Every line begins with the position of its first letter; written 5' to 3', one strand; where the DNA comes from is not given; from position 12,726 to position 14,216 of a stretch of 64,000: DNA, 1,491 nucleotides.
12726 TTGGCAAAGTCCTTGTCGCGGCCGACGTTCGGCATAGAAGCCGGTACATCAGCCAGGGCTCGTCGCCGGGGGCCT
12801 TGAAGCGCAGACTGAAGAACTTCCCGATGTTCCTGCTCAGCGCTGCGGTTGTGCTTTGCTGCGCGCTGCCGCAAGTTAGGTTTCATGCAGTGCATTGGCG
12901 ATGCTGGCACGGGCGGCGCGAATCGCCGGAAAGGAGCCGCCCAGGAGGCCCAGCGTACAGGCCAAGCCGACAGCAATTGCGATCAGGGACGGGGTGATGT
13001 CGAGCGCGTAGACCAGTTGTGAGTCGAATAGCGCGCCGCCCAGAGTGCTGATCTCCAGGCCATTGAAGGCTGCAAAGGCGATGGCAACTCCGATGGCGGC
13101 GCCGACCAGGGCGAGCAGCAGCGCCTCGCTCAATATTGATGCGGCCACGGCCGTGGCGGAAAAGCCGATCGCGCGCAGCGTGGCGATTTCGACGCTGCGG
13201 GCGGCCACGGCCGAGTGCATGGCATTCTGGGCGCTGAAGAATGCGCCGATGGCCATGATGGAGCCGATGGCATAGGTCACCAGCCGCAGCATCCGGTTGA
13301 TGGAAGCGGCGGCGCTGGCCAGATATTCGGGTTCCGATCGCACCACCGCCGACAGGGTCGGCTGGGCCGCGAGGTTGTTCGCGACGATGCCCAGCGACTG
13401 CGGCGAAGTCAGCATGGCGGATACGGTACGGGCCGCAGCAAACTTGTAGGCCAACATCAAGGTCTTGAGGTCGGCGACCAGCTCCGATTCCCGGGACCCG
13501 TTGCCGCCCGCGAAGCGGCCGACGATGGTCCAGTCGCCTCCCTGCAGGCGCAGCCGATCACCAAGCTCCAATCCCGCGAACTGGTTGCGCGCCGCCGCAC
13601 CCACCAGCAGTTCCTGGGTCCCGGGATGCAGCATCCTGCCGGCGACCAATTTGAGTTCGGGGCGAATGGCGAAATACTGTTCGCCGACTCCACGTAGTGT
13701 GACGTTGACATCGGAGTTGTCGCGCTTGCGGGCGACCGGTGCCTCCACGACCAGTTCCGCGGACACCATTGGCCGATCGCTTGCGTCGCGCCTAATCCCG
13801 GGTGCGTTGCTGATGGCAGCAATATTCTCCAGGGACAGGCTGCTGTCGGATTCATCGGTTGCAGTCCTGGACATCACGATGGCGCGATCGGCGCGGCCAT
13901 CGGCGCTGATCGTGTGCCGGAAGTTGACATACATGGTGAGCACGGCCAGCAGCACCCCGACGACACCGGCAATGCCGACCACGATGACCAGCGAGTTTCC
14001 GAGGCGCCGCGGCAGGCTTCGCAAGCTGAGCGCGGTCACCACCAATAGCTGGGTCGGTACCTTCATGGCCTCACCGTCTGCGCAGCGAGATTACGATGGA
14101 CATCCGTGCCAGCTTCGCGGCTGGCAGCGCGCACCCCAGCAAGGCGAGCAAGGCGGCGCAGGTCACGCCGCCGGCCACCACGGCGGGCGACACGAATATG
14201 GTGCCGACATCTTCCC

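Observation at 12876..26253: Divergent sigma54 two-component / multi-FtsX ABC locus: candidate transporter-coupled (Bce-like) sensing system with a secreted-protein tail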

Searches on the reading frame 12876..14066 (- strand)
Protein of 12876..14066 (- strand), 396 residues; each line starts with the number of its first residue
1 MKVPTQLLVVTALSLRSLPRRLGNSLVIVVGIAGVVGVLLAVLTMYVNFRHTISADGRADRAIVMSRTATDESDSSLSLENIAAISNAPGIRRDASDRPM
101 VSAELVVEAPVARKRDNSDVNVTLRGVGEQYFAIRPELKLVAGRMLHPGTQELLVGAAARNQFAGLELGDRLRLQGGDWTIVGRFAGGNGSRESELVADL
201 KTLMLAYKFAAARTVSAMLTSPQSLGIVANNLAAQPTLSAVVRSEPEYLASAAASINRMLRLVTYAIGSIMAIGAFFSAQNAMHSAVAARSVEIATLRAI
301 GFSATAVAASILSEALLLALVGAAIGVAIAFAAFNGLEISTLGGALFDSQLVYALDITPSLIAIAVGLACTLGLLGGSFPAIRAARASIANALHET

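Call 4: search_protein_families(library=pfam, proteins=[window:12876-14066:-], max_evalue=0.01)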
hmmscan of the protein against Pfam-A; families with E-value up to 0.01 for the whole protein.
window:12876-14066:- (396 aa): 2 families
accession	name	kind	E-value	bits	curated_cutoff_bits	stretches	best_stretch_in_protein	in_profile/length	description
PF12704.14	MacB_PCD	-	8.5e-14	52.8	27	1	26-232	6-204/207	MacB-like periplasmic core domain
PF02687.27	FtsX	-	2.2e-10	41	25.5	1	267-388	3-119/120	FtsX-like permease C-terminal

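Call 5: search_protein_families(library=ncbifam, proteins=[window:12876-14066:-], max_evalue=0.01)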
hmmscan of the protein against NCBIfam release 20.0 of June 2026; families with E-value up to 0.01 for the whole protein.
window:12876-14066:- (396 aa): 9 families
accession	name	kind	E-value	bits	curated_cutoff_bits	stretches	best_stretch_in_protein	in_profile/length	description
TIGR03434.1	ADOP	subfamily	7e-09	34.3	622.3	1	239-395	253-401/803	ADOP family duplicated permease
NF007826.0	PRK10535.1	equivalog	6.5e-06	24.7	966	1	263-393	524-645/648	macrolide ABC transporter ATP-binding protein/permease MacB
NF038347.1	FtsX_Gpos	exception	1.2e-05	24.8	225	1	254-378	161-288/296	permease-like cell division protein FtsX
TIGR01185.1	devC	equivalog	0.00016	20.8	290.35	1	265-337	261-334/380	ABC transporter permease DevC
TIGR00439.2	FtsX_Gneg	equivalog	0.00033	19.9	255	1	254-379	160-285/292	permease-like cell division protein FtsX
NF008357.0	PRK11146.1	exception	0.00067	18.6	439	1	259-393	267-411/414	lipoprotein-releasing ABC transporter permease subunit LolE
TIGR02212.1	lolCE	equivalog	0.00092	18.2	362.45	1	281-394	286-409/411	lipoprotein-releasing ABC transporter permease subunit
NF038346.1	FtsX_actino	exception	0.0026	17.2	250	1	219-369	139-294/308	permease-like cell division protein FtsX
TIGR02213.1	lolE_release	exception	0.0032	16.4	540.35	1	259-393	264-408/411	lipoprotein-releasing ABC transporter permease subunit LolE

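Call 27: find_homologous_proteins(query=window:12876-14066:-, max_evalue=1e-10)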
Query window:12876-14066:- (396 aa): 5634 proteins with E <= 1e-10 among 8000 candidates; the best 120 are listed.
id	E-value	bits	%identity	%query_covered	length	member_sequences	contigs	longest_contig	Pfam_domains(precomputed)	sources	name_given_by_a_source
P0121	9.0e-236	800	100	100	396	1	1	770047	PF02687.28,PF12704.15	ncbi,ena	-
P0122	3.2e-184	630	79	100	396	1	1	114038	PF02687.28,PF12704.15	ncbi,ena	-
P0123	4.2e-182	623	78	100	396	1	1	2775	PF02687.28,PF12704.15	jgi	jgi:putative ABC transport system permease protein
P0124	6.7e-182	622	78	100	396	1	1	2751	PF02687.28,PF12704.15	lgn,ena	-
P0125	5.2e-179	613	77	100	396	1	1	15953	PF02687.28,PF12704.15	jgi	jgi:putative ABC transport system permease protein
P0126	2.1e-176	604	76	99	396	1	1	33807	PF02687.28,PF12704.15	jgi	jgi:putative ABC transport system permease protein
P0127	2.2e-176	604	76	100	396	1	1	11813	PF02687.28,PF12704.15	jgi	jgi:putative ABC transport system permease protein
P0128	1.5e-175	602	74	100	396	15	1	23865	PF02687.28,PF12704.15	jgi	jgi:putative ABC transport system permease protein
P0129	3.3e-175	600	75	100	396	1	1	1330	PF02687.28,PF12704.15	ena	-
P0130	4.9e-173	593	74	99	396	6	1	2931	PF02687.28,PF12704.15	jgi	jgi:putative ABC transport system permease protein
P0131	7.0e-173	593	73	100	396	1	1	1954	PF02687.28,PF12704.15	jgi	jgi:putative ABC transport system permease protein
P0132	3.1e-171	587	73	100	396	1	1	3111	PF02687.28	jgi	jgi:putative ABC transport system permease protein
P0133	3.9e-171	587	73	100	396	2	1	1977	PF02687.28,PF12704.15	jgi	jgi:putative ABC transport system permease protein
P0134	1.0e-170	586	73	100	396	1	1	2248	PF02687.28,PF12704.15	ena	-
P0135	6.4e-169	580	72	100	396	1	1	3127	PF02687.28,PF12704.15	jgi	jgi:putative ABC transport system permease protein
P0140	1.2e-164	566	71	100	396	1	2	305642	PF02687.28,PF12704.15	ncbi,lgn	ncbi:MAG: ABC transporter permease [Steroidobacteraceae bacterium]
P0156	1.3e-158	546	68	100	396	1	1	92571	PF02687.28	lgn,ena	-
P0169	1.8e-157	542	68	99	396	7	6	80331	PF02687.28,PF12704.15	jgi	jgi:putative ABC transport system permease protein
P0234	1.2e-151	523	65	100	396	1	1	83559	PF02687.28,PF12704.15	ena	-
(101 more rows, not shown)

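Call 29: find_encoding_contigs(protein=P0156, flank=8000, max_places=1)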
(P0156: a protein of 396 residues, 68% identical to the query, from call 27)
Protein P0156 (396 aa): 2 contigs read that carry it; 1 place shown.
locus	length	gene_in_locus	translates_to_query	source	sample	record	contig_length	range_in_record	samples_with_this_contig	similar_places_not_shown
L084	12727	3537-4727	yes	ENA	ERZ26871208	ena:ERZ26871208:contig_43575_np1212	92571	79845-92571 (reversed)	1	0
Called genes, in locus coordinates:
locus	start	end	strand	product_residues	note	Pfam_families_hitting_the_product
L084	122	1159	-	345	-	PF08240:ADH_N, PF00107:ADH_zinc_N, PF13602:ADH_zinc_N_2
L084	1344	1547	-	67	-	-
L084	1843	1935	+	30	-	-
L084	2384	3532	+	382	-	PF12704:MacB_PCD, PF02687:FtsX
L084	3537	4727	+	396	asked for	PF02687:FtsX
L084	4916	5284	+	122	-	-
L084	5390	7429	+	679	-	PF01582:TIR (weak), PF13676:TIR_2, PF13432:TPR_16 (faint), PF00515:TPR_1 (faint), PF13414:TPR_11 (faint), PF07719:TPR_2 (faint), PF13428:TPR_14 (faint), PF13431:TPR_17 (faint), +1 more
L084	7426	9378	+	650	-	PF01582:TIR, PF13676:TIR_2, PF13181:TPR_8 (faint), PF13424:TPR_12 (faint), PF13428:TPR_14 (faint), PF14559:TPR_19 (faint), PF21033:RMD1-3 (faint), PF00515:TPR_1 (faint), +3 more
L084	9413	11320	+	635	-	PF01582:TIR (weak), PF13676:TIR_2, PF07719:TPR_2 (faint), PF13414:TPR_11 (faint), PF13424:TPR_12 (faint), PF13428:TPR_14 (faint), PF13432:TPR_16, PF14559:TPR_19 (weak), +3 more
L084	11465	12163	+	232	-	-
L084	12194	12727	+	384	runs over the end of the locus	PF01244:Peptidase_M19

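Call 30: find_encoding_contigs(protein=P0234, flank=8000, max_places=1)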
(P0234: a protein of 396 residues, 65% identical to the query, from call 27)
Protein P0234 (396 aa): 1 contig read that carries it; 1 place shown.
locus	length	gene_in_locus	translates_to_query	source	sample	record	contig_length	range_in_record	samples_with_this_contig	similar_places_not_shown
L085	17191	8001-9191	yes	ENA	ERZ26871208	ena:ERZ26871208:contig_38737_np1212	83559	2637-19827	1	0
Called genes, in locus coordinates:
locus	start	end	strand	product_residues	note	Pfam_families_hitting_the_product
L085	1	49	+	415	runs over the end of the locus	PF13191:AAA_16, PF20703:nSTAND1, PF05621:TniB (weak), PF00004:AAA, PF13401:AAA_22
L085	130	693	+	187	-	-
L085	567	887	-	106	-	PF14020:DUF4236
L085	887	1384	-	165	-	-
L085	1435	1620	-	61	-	-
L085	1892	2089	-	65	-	-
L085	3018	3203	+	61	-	-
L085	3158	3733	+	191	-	PF02417:Chromate_transp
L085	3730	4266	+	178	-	PF02417:Chromate_transp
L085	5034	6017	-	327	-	PF03432:Relaxase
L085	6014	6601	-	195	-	PF21983:NikA-like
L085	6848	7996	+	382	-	PF12704:MacB_PCD, PF02687:FtsX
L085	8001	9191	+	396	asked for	PF12704:MacB_PCD, PF02687:FtsX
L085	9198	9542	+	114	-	-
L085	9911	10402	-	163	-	PF08031:BBE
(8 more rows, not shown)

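Call 31: find_encoding_contigs(protein=P0169, flank=8000, max_places=1)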
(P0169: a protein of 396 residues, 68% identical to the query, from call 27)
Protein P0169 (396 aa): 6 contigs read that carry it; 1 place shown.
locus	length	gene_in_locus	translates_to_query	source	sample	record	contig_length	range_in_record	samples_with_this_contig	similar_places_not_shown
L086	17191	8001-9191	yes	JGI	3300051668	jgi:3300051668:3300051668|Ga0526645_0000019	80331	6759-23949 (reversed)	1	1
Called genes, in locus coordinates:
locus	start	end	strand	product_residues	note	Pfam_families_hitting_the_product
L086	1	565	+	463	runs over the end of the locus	PF13088:BNR_2 (faint), PF02012:BNR (faint)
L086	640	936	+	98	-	PF13924:Lipocalin_5 (weak)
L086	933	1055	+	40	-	-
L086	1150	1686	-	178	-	-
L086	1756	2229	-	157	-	-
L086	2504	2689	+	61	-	-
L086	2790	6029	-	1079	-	PF02012:BNR (faint), PF13088:BNR_2 (faint), PF15902:Sortilin-Vps10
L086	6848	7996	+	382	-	PF12704:MacB_PCD, PF02687:FtsX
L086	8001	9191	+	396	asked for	PF12704:MacB_PCD, PF02687:FtsX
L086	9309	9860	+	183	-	-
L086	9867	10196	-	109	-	PF22302:DUF6968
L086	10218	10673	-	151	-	-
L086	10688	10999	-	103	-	-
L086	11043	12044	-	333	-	PF13483:Lactamase_B_3, PF00753:Lactamase_B (faint), PF12706:Lactamase_B_2 (weak)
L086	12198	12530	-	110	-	PF15567:Imm35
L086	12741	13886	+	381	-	PF12704:MacB_PCD, PF02687:FtsX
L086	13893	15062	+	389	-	PF12704:MacB_PCD, PF02687:FtsX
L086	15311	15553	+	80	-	PF01402:RHH_1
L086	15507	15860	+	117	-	PF02452:PemK_toxin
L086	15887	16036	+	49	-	-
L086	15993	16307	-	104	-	PF01381:HTH_3 (faint)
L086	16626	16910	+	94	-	PF03693:ParD_antitoxin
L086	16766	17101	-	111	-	-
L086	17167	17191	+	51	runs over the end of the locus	PF13671:AAA_33 (weak)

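Call 75: search_solved_structures(query=window:12876-14066:-, max_evalue=0.01)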
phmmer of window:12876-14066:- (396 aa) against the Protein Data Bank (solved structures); distinct sequences matched with E-value up to 0.01: 6.
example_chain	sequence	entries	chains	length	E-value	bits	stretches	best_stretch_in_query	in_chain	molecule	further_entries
9o9x_C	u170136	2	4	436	1.7e-05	27.6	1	264-394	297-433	ABC transporter permease YtrF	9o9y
5lil_A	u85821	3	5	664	8.5e-05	25.3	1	260-393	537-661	Macrolide export ATP-binding/permease protein MacB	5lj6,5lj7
5xu1_M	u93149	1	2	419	0.00045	22.9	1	253-392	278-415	ABC transporter permeae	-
8idb_C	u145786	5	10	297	0.0011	21.6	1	259-366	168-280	Cell division protein FtsX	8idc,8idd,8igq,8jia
9w37_A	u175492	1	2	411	0.0077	18.9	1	267-394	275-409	LolF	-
5nik_J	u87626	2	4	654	0.0089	18.7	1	258-393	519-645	Macrolide export ATP-binding/permease protein MacB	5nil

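Call 79: find_encoding_contigs(protein=P0140, flank=10000, max_places=1)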
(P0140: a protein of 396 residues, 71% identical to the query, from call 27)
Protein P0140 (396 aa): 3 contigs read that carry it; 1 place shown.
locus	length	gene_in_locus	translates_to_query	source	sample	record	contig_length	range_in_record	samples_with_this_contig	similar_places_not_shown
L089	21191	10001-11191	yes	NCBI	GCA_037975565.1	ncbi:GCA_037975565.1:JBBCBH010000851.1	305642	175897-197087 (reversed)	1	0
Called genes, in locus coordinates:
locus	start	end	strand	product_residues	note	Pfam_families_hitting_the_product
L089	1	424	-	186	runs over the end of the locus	-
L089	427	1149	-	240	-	-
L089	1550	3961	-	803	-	PF12704:MacB_PCD, PF02687:FtsX, PF12704:MacB_PCD, PF02687:FtsX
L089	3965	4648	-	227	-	PF00005:ABC_tran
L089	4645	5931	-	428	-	PF25917:BSH_RND (faint), PF25967:RND-MFP_C (weak), PF25989:YknX_C (weak)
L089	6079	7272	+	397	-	PF00072:Response_reg, PF00158:Sigma54_activat, PF14532:Sigma54_activ_2, PF07728:AAA_5 (weak), PF25601:AAA_lid_14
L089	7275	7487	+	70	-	PF02954:HTH_8, PF18024:HTH_50 (weak)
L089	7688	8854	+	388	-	PF02518:HATPase_c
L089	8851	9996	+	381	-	PF12704:MacB_PCD, PF02687:FtsX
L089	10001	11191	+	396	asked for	PF12704:MacB_PCD, PF02687:FtsX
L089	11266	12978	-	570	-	PF13449:Phytase-like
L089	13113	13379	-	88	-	-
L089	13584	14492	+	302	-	PF02219:MTHFR (weak)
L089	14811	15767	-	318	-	PF12146:Hydrolase_4 (faint), PF00326:Peptidase_S9 (weak)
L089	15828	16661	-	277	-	PF02311:AraC_binding (weak), PF12852:Cupin_6 (faint), PF00165:HTH_AraC (faint), PF12833:HTH_18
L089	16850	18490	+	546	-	PF07519:Tannase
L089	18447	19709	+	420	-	PF01494:FAD_binding_3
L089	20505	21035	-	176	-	-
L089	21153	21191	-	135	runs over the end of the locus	PF13340:DUF4096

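Call 82: search_protein_families(library=pfam, proteins=[L089:427-1149:-], max_evalue=0.001)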
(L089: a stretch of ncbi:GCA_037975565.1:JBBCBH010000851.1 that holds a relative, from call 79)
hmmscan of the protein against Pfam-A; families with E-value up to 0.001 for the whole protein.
L089:427-1149:- (240 aa): 0 families

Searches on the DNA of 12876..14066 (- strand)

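Call 50: search_rna_families(source=L085, start=6550, end=6900, threshold=evalue, max_evalue=1)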
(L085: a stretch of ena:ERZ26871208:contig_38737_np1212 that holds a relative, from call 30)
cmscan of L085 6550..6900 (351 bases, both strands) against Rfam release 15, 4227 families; matches with E-value up to 1: 1.
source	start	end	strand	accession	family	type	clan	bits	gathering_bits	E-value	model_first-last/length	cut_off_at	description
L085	6555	6589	+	RF03070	ssNA-helicase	Gene; sRNA;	-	23.2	41.5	0.043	1-49/49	no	ssNA-helicase RNA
